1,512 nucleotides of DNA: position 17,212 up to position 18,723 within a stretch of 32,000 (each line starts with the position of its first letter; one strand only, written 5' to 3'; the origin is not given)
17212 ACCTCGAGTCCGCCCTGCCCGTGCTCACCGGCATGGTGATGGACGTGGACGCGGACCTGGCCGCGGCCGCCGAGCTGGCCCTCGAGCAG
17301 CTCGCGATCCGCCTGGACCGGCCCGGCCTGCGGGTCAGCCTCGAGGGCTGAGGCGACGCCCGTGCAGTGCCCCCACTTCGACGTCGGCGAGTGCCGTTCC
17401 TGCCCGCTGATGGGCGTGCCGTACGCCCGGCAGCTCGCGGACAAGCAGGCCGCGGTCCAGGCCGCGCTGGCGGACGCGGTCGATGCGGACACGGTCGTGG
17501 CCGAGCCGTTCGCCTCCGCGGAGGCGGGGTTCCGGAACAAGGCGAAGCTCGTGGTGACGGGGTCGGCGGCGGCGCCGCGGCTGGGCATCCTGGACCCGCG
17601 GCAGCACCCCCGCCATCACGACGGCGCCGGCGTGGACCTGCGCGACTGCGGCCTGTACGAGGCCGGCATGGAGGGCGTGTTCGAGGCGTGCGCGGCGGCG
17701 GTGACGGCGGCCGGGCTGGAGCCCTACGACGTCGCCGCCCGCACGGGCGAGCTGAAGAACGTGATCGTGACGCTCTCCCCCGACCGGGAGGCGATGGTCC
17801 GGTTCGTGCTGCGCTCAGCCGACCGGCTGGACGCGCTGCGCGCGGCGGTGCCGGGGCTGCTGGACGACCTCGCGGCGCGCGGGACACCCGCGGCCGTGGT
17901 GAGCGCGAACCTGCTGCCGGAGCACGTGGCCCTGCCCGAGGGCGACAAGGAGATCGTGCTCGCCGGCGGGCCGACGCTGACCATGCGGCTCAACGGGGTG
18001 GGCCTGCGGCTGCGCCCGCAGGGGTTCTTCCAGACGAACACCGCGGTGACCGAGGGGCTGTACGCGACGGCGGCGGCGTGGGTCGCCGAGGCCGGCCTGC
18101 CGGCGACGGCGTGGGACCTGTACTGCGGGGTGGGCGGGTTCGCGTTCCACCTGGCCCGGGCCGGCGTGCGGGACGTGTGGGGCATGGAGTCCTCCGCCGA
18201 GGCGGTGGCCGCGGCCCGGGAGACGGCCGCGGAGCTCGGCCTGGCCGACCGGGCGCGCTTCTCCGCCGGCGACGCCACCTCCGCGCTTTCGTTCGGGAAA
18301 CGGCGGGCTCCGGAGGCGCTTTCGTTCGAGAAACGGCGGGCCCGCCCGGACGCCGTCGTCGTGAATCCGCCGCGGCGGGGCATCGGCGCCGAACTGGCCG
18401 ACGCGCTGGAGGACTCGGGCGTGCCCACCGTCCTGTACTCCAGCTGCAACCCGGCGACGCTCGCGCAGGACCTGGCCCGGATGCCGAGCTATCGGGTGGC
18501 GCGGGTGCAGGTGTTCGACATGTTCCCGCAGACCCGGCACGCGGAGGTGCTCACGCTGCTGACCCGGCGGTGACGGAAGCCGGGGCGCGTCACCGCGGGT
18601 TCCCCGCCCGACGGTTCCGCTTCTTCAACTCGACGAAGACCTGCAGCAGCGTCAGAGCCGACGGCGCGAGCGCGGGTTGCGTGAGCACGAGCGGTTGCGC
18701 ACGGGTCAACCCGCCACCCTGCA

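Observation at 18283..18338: Short hairpin repeat family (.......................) occurs as tandem doublets both between genes and in frame inside genes; 33-nt period in coding copies, 32 nt in the intergenic copy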

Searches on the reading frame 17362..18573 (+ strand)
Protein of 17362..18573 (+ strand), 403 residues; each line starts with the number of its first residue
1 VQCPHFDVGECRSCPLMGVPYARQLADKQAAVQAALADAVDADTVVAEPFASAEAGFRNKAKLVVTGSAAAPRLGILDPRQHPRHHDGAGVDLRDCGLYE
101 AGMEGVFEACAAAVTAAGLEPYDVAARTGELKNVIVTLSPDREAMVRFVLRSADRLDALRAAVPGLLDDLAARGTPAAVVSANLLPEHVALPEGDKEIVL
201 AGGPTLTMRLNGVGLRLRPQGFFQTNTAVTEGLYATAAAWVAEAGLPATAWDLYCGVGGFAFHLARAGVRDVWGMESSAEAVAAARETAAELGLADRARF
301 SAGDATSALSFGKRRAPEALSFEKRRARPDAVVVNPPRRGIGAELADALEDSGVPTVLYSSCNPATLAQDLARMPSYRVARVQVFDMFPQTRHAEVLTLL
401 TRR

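Call 9: search_protein_families(library=pfam, proteins=[window:17362-18573:+])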
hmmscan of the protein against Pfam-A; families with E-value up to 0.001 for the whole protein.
window:17362-18573:+ (403 aa): 6 families
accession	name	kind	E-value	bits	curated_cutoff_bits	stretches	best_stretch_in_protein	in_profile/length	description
PF05958.17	tRNA_U5-meth_tr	-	9.1e-20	71.4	23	1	219-402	176-356/357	tRNA (Uracil-5-)-methyltransferase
PF13649.12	Methyltransf_25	-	1.6e-07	32.3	27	1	252-313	3-62/97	Methyltransferase domain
PF13847.12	Methyltransf_31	-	9e-06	25.9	27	1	251-309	8-66/145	Methyltransferase domain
PF09445.16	Methyltransf_15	-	0.0004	20.4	22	1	251-341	5-84/165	RNA cap guanine-N2 methyltransferase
PF05175.20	MTS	-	0.00094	19.3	23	0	250-310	35-95/170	Methyltransferase small domain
PF08241.18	Methyltransf_11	-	0.00098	20.2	21.2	0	252-307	2-53/95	Methyltransferase domain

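Call 12: find_encoding_contigs(protein=window:17362-18573:+, flank=10000, max_places=6)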
Protein window:17362-18573:+ (403 aa): 24 contigs read that carry it; 6 places shown.
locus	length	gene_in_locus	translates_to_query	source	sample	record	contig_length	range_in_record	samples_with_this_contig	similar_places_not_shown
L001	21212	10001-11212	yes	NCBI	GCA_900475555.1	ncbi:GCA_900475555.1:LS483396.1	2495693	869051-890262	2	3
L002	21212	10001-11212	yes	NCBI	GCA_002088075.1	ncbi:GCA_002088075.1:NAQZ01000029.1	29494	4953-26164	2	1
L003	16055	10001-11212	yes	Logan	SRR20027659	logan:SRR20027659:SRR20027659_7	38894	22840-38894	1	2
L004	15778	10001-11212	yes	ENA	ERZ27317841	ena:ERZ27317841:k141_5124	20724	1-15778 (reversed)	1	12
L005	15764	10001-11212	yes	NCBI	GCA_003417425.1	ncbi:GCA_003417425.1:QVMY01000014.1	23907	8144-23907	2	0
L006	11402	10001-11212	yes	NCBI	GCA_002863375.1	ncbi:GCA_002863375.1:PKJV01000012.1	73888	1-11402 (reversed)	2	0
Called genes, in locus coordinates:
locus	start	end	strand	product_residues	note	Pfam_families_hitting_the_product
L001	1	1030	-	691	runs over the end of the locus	PF00664:ABC_membrane, PF00005:ABC_tran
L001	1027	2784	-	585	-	PF00664:ABC_membrane, PF00005:ABC_tran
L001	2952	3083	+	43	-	-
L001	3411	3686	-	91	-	PF02583:Trns_repr_metal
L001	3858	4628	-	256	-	PF01925:TauE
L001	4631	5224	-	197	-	PF00581:Rhodanese, PF11127:YgaP-like_TM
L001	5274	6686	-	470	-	PF00753:Lactamase_B, PF00581:Rhodanese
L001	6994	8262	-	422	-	PF13091:PLDc_2, PF00614:PLDc (weak), PF13091:PLDc_2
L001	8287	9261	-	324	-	PF13279:4HBT_2 (faint), PF03061:4HBT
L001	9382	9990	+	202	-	PF12717:Cnd1 (faint), PF02985:HEAT (faint), PF13646:HEAT_2 (weak)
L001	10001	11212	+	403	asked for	PF05958:tRNA_U5-meth_tr, PF13649:Methyltransf_25 (weak), PF13847:Methyltransf_31 (faint)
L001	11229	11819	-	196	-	-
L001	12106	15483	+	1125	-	PF00702:Hydrolase, PF13419:HAD_2, PF03636:Glyco_hydro_65N, PF03632:Glyco_hydro_65m, PF03633:Glyco_hydro_65C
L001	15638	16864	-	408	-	PF01548:DEDD_Tnp_IS110, PF02371:Transposase_20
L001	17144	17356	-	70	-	-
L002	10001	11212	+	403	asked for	PF05958:tRNA_U5-meth_tr, PF13649:Methyltransf_25 (weak), PF13847:Methyltransf_31 (faint)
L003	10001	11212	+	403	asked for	PF05958:tRNA_U5-meth_tr, PF13649:Methyltransf_25 (weak), PF13847:Methyltransf_31 (faint)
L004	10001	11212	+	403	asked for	PF05958:tRNA_U5-meth_tr, PF13649:Methyltransf_25 (weak), PF13847:Methyltransf_31 (faint)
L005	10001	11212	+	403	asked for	PF05958:tRNA_U5-meth_tr, PF13649:Methyltransf_25 (weak), PF13847:Methyltransf_31 (faint)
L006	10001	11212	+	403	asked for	PF05958:tRNA_U5-meth_tr, PF13649:Methyltransf_25 (weak), PF13847:Methyltransf_31 (faint)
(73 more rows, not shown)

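Call 24: find_homologous_proteins(query=window:17362-18573:+, max_evalue=1e-20)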
Query window:17362-18573:+ (403 aa): 5823 proteins with E <= 1e-20 among 8000 candidates; the best 120 are listed.
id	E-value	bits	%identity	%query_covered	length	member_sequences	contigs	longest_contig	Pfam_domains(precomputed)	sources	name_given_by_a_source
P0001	3.5e-254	861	98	100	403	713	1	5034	PF13847.13,PF13649.13,PF05958.18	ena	-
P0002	3.8e-249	845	93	100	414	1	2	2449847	PF13847.13,PF13649.13,PF05958.18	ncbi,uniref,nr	ncbi:23S rRNA (uracil(747)-C(5))-methyltransferase RlmC [Micrococcus yunnanensis]|uniref:23S rRNA (u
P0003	3.0e-223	759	89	100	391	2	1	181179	PF13847.13,PF05175.21,PF13649.13,PF09445.17,PF05958.18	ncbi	-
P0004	6.8e-207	705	77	100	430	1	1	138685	PF13649.13,PF09445.17,PF05958.18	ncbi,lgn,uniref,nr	ncbi:methyltransferase domain-containing protein [Micrococcus sp.]|uniref:methyltransferase domain-c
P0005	7.9e-206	702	81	100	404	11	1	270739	PF13847.13,PF13649.13,PF05958.18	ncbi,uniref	ncbi:23S rRNA (uracil(747)-C(5))-methyltransferase RlmC [Micrococcus lacusdianchii]|uniref:23S rRNA 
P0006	2.2e-205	700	80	100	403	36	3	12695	PF13847.13,PF13649.13,PF09445.17,PF05958.18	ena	-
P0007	7.9e-204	695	82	100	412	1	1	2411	PF05958.18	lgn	-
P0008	2.5e-202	690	79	100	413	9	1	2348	PF13847.13,PF13649.13,PF05958.18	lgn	-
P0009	1.1e-200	685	85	96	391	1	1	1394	PF13847.13,PF13649.13,PF05958.18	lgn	-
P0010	4.7e-197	673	75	100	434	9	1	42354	PF13649.13,PF05958.18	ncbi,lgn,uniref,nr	ncbi:methyltransferase domain-containing protein [Micrococcus sp.]|uniref:methyltransferase domain-c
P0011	1.8e-178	612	73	100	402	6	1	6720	PF13847.13,PF13649.13,PF05958.18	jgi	-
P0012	2.0e-172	592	74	96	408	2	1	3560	PF13847.13,PF13649.13,PF05958.18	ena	-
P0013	6.9e-172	590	71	100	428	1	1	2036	PF13847.13,PF05958.18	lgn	-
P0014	6.7e-171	587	66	100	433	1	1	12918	PF13847.13,PF13649.13,PF05958.18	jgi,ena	jgi:23S rRNA (uracil747-C5)-methyltransferase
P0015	8.0e-171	587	71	100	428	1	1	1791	PF13847.13,PF13649.13,PF05958.18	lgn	-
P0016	1.6e-170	586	69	100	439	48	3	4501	PF13847.13,PF05958.18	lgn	-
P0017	2.3e-170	585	70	100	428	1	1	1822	PF13847.13,PF13649.13,PF05958.18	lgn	-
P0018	2.4e-170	585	70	100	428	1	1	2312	PF13847.13,PF13649.13,PF05958.18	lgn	-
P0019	3.9e-170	584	71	100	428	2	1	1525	PF13847.13,PF13649.13,PF05958.18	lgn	-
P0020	6.4e-170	584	71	100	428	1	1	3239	PF05958.18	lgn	-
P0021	9.2e-170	583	70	100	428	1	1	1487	PF13847.13,PF13649.13,PF05958.18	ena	-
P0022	9.4e-170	583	71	100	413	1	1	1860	PF13847.13,PF13649.13,PF05958.18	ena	-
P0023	1.7e-166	573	69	100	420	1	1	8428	PF13847.13,PF13649.13,PF05958.18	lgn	-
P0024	1.5e-165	569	69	100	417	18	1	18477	PF05958.18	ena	-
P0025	2.2e-165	569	67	100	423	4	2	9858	PF13847.13,PF13649.13,PF05958.18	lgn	-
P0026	3.2e-165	568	70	100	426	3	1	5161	PF13847.13,PF13649.13,PF05958.18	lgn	-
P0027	5.3e-165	568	67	100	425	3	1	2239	PF13847.13,PF13649.13,PF05958.18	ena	-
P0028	7.4e-165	567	69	100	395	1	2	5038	PF13847.13,PF05175.21,PF13649.13,PF09445.17,PF05958.18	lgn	-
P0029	1.6e-162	559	67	100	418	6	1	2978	PF13847.13,PF13649.13,PF05958.18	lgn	-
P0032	5.2e-161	554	63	100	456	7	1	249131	PF13847.13,PF13649.13,PF05958.18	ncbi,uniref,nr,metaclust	ncbi:23S rRNA (uracil(747)-C(5))-methyltransferase [Micrococcus sp. HMSC067E09]|uniref:methyltransfe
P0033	5.8e-161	554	69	96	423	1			PF13847.13,PF13649.13,PF05958.18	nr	nr:23S rRNA (uracil(747)-C(5))-methyltransferase [Micrococcus endophyticus]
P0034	5.8e-160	551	67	100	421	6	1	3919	PF13847.13,PF13649.13,PF05958.18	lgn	-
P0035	6.7e-160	551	69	96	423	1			PF13847.13,PF13649.13,PF05958.18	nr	nr:23S rRNA (uracil(747)-C(5))-methyltransferase [Micrococcus endophyticus]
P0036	6.6e-152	524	61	100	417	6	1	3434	PF13847.13,PF05958.18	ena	-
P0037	5.9e-147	508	60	100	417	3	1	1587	PF13847.13,PF05958.18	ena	-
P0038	5.6e-146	505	60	100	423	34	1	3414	PF13847.13,PF05958.18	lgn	-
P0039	1.5e-145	504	63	100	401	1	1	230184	PF05958.18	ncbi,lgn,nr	ncbi:MAG: methyltransferase domain-containing protein [Micrococcus sp.]|nr:methyltransferase domain-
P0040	1.9e-145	503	63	100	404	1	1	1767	PF13847.13,PF05958.18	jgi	jgi:23S rRNA (uracil747-C5)-methyltransferase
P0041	1.0e-144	501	63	100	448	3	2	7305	PF13847.13,PF05958.18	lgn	-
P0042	1.3e-143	497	62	100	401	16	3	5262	PF05958.18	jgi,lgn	jgi:23S rRNA (uracil747-C5)-methyltransferase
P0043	5.6e-141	489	62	100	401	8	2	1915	PF13847.13,PF05958.18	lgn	-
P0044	5.0e-140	485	61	100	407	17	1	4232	PF05958.18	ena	-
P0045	6.0e-140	485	59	100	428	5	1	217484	PF13847.13,PF05958.18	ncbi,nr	ncbi:methyltransferase domain-containing protein [Cellulosimicrobium funkei]|nr:methyltransferase do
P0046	1.1e-138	481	60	100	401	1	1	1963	PF13847.13,PF05958.18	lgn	-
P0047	2.0e-138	480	58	100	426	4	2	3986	PF13847.13,PF05958.18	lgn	-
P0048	5.3e-138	479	60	100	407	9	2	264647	PF13847.13,PF05958.18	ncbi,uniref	ncbi:methyltransferase domain-containing protein [Citricoccus nitrophenolicus]|uniref:methyltransfer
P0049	3.9e-137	476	59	100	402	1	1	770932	PF13847.13,PF05958.18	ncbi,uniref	ncbi:methyltransferase domain-containing protein [Citricoccus sp. GCM10030269]|uniref:methyltransfer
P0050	1.2e-136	474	58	100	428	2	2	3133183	PF13847.13,PF05958.18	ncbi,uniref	ncbi:methyltransferase domain-containing protein [Citricoccus parietis]|uniref:Methyltransferase dom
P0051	3.4e-136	473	60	100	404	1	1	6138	PF13847.13,PF05958.18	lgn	-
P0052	6.4e-136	472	57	100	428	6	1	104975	PF13847.13,PF05958.18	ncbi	ncbi:methyltransferase domain-containing protein [Citricoccus zhacaiensis]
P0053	1.2e-135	471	59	100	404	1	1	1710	PF05958.18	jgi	jgi:23S rRNA (uracil747-C5)-methyltransferase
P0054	3.8e-135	469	59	100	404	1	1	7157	PF13847.13,PF05958.18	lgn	-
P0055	2.8e-125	437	58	96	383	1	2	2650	PF05958.18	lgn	-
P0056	2.9e-124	434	56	100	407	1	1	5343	PF13847.13,PF05175.21,PF13649.13,PF05958.18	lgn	-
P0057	9.1e-124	432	55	100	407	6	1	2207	PF13847.13,PF05175.21,PF13649.13,PF09445.17,PF05958.18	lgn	-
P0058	1.6e-123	431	56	100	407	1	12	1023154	PF13847.13,PF05175.21,PF13649.13,PF05958.18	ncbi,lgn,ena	ncbi:MAG: methyltransferase domain-containing protein [Micrococcaceae bacterium]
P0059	1.5e-121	425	53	100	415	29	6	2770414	PF13649.13,PF05958.18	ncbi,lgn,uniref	ncbi:methyltransferase domain-containing protein [Auritidibacter ignavus]|uniref:methyltransferase d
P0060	2.5e-117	411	59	90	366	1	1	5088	PF13847.13,PF05958.18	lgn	-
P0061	4.4e-113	397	55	100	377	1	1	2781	PF13847.13,PF13649.13,PF05958.18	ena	-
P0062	5.7e-113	396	55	100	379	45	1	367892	PF13847.13,PF05175.21,PF13649.13,PF05958.18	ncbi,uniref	ncbi:23S rRNA (uracil(747)-C(5))-methyltransferase RlmC [Oerskovia sp. USHLN155]|uniref:23S rRNA (ur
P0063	6.0e-113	396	56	100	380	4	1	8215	PF13847.13,PF05175.21,PF13649.13,PF05958.18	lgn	-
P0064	6.1e-113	396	57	100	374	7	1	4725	PF13847.13,PF05175.21,PF13649.13,PF05958.18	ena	-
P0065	1.0e-112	395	56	100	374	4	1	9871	PF13847.13,PF05175.21,PF13649.13,PF05958.18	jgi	-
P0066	1.1e-112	395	55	100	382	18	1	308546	PF05175.21,PF13649.13,PF05958.18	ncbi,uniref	ncbi:23S rRNA (uracil(747)-C(5))-methyltransferase RlmC [Luteimicrobium sp. NPDC057192]|uniref:23S r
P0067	2.9e-112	394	55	100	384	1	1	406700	PF13847.13,PF05175.21,PF13649.13,PF05958.18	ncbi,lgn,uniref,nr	ncbi:23S rRNA (uracil(747)-C(5))-methyltransferase RlmC [Cellulomonas sp. PhB143]|uniref:23S rRNA (u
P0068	8.1e-112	393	54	100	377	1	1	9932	PF13847.13,PF13649.13,PF05958.18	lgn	-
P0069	8.4e-112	392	55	100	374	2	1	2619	PF13847.13,PF05175.21,PF13649.13,PF05958.18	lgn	-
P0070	1.4e-111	392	53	100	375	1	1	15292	PF13847.13,PF05175.21,PF13649.13,PF09445.17,PF05958.18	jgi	jgi:23S rRNA (uracil747-C5)-methyltransferase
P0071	1.8e-111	391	55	100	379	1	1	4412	PF13847.13,PF05175.21,PF13649.13,PF05958.18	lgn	-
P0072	2.0e-111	391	57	100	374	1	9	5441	PF13847.13,PF05175.21,PF13649.13,PF08241.19,PF05958.18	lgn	-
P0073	2.1e-111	391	55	100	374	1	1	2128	PF13847.13,PF05175.21,PF13649.13,PF05958.18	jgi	jgi:23S rRNA (uracil747-C5)-methyltransferase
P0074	4.0e-111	390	54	100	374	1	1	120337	PF13847.13,PF05175.21,PF13649.13,PF05958.18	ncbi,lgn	ncbi:23S rRNA (uracil(747)-C(5))-methyltransferase RlmC [Cellulomonas sp. P5_E12]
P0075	5.4e-111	390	56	100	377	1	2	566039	PF13847.13,PF05175.21,PF13649.13,PF05958.18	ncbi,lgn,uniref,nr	ncbi:23S rRNA (uracil(747)-C(5))-methyltransferase RlmC [Cellulomonas marina]|uniref:23S rRNA (Uraci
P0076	6.1e-111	390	54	100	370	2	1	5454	PF13847.13,PF05175.21,PF13649.13,PF05958.18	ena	-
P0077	6.5e-111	390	56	100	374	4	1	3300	PF13847.13,PF05175.21,PF13649.13,PF05958.18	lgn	-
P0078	8.9e-111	389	54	100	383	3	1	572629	PF13847.13,PF05175.21,PF13649.13,PF05958.18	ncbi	-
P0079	9.1e-111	389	54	100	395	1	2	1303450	PF13847.13,PF05175.21,PF13649.13,PF08242.19,PF05958.18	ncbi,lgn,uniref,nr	ncbi:23S rRNA m(5)U-747 methyltransferase [Sediminihabitans luteus]|uniref:23S rRNA m(5)U-747 methyl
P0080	9.7e-111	389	54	100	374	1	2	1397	PF13847.13,PF05175.21,PF13649.13,PF05958.18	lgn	-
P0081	1.0e-110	389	53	100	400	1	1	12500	PF13847.13,PF05175.21,PF13649.13,PF08241.19,PF05958.18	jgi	jgi:23S rRNA (uracil747-C5)-methyltransferase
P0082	1.1e-110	389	57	100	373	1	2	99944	PF13847.13,PF05175.21,PF13649.13,PF05958.18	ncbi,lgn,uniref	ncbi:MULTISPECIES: methyltransferase domain-containing protein [unclassified Ornithinimicrobium]|uni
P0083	1.5e-110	388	55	100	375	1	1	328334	PF13847.13,PF05175.21,PF13649.13,PF05958.18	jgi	jgi:23S rRNA (uracil747-C5)-methyltransferase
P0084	1.6e-110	388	53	100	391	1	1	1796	PF05958.18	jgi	jgi:23S rRNA (uracil747-C5)-methyltransferase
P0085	1.8e-110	388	54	100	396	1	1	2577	PF05958.18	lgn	-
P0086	1.8e-110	388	54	100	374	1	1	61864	PF13847.13,PF05175.21,PF13649.13,PF08241.19,PF05958.18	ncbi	ncbi:23S rRNA (uracil(747)-C(5))-methyltransferase RlmC [Oerskovia turbata]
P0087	2.1e-110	388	54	100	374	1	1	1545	PF13847.13,PF13649.13,PF05958.18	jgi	-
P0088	2.3e-110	388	54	100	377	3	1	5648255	PF13847.13,PF05175.21,PF13649.13,PF08241.19,PF05958.18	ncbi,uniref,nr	ncbi:23S rRNA (uracil(747)-C(5))-methyltransferase RlmC [Occultella kanbiaonis]|uniref:23S rRNA (ura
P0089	2.8e-110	387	54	100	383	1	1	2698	PF13847.13,PF13649.13,PF05958.18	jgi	jgi:23S rRNA (uracil747-C5)-methyltransferase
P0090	3.2e-110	387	55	100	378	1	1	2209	PF13847.13,PF05175.21,PF13649.13,PF05958.18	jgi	jgi:23S rRNA (uracil747-C5)-methyltransferase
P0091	3.5e-110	387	54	100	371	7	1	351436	PF13847.13,PF05175.21,PF13649.13,PF05958.18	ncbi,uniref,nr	ncbi:23S rRNA (uracil(747)-C(5))-methyltransferase RlmC [Cellulomonas sp. JH27-2]|uniref:23S rRNA (u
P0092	3.6e-110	387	53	100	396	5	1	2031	PF13847.13,PF05175.21,PF13649.13,PF05958.18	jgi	-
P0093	3.6e-110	387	53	100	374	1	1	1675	PF13847.13,PF05175.21,PF13649.13,PF05958.18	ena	-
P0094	3.7e-110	387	54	100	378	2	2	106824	PF13847.13,PF05175.21,PF13649.13,PF08241.19,PF05958.18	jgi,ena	jgi:SAM-dependent methyltransferases related to tRNA (uracil-5-)-methyltransferase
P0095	3.9e-110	387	54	100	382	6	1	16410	PF13847.13,PF05175.21,PF13649.13,PF05958.18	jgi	jgi:23S rRNA (uracil747-C5)-methyltransferase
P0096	4.6e-110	387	54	100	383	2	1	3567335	PF13847.13,PF05175.21,PF13649.13,PF05958.18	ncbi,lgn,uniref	ncbi:23S rRNA (uracil(747)-C(5))-methyltransferase RlmC [Curtobacterium poinsettiae]|uniref:23S rRNA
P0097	5.8e-110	386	53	100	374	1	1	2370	PF13847.13,PF13649.13,PF05958.18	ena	-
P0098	6.0e-110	386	55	100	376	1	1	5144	PF13847.13,PF05175.21,PF13649.13,PF05958.18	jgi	jgi:23S rRNA (uracil747-C5)-methyltransferase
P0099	6.8e-110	386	56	100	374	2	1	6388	PF13847.13,PF05175.21,PF13649.13,PF08241.19,PF05958.18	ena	-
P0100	6.9e-110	386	53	100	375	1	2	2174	PF13847.13,PF05175.21,PF13649.13,PF08241.19,PF05958.18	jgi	jgi:23S rRNA (uracil747-C5)-methyltransferase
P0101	8.3e-110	386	53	100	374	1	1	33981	PF13847.13,PF05175.21,PF13649.13,PF05958.18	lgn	-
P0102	8.6e-110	386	56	100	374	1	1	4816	PF13847.13,PF05175.21,PF13649.13,PF05958.18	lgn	-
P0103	9.1e-110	386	54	100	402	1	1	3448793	PF13847.13,PF05175.21,PF13649.13,PF05958.18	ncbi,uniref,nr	ncbi:23S rRNA (uracil(747)-C(5))-methyltransferase [Paraoerskovia sediminicola]|uniref:23S rRNA (Ura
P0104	9.5e-110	386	56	100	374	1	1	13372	PF13847.13,PF05175.21,PF13649.13,PF08241.19,PF05958.18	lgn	-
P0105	1.3e-109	385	49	96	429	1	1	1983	PF05958.18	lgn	-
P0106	1.4e-109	385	55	100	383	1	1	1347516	PF13847.13,PF05175.21,PF13649.13,PF05958.18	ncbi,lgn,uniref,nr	ncbi:23S rRNA m(5)U-747 methyltransferase [Curtobacterium sp. JUb34]|uniref:23S rRNA (uracil(747)-C(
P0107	1.4e-109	385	53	100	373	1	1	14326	PF13847.13,PF05175.21,PF13649.13,PF08241.19,PF05958.18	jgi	jgi:23S rRNA (uracil747-C5)-methyltransferase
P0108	1.6e-109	385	54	100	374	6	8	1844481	PF13847.13,PF05175.21,PF13649.13,PF05958.18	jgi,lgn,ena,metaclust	metaclust:\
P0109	1.7e-109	385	54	100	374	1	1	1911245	PF13847.13,PF05175.21,PF13649.13,PF05958.18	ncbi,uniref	ncbi:23S rRNA (uracil(747)-C(5))-methyltransferase RlmC [Leifsonia sp. EB34]|uniref:23S rRNA (uracil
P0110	1.8e-109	385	56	100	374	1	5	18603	PF13847.13,PF05175.21,PF13649.13,PF08241.19,PF05958.18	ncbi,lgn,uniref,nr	ncbi:23S rRNA (uracil(747)-C(5))-methyltransferase RlmC [Cellulomonas hominis]|uniref:23S rRNA (urac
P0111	1.8e-109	385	54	100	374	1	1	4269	PF13847.13,PF05175.21,PF13649.13,PF05958.18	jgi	jgi:23S rRNA (uracil747-C5)-methyltransferase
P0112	1.8e-109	385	54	100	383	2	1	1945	PF13847.13,PF05175.21,PF13649.13,PF05958.18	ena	-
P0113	1.9e-109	385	53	100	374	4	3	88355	PF13847.13,PF13649.13,PF05958.18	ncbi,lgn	-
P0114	2.3e-109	384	54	100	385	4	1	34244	PF13847.13,PF13649.13,PF05958.18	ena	-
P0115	2.5e-109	384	54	100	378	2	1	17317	PF13847.13,PF05175.21,PF13649.13,PF05958.18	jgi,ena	-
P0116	2.8e-109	384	55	100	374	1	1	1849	PF13847.13,PF13649.13,PF05958.18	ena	-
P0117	3.0e-109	384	55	100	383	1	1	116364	PF13847.13,PF05175.21,PF13649.13,PF05958.18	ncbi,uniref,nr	ncbi:23S rRNA (uracil(747)-C(5))-methyltransferase RlmC [Curtobacterium luteum]|uniref:23S rRNA meth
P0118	3.1e-109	384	55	100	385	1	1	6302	PF13847.13,PF05175.21,PF13649.13,PF05958.18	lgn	-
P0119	3.2e-109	384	52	100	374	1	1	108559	PF13847.13,PF05175.21,PF13649.13,PF05958.18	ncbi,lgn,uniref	ncbi:23S rRNA (uracil(747)-C(5))-methyltransferase RlmC [Cellulomonas sp. ICMP 17802]|uniref:23S rRN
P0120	3.2e-109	384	55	100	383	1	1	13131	PF13847.13,PF13649.13,PF05958.18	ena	-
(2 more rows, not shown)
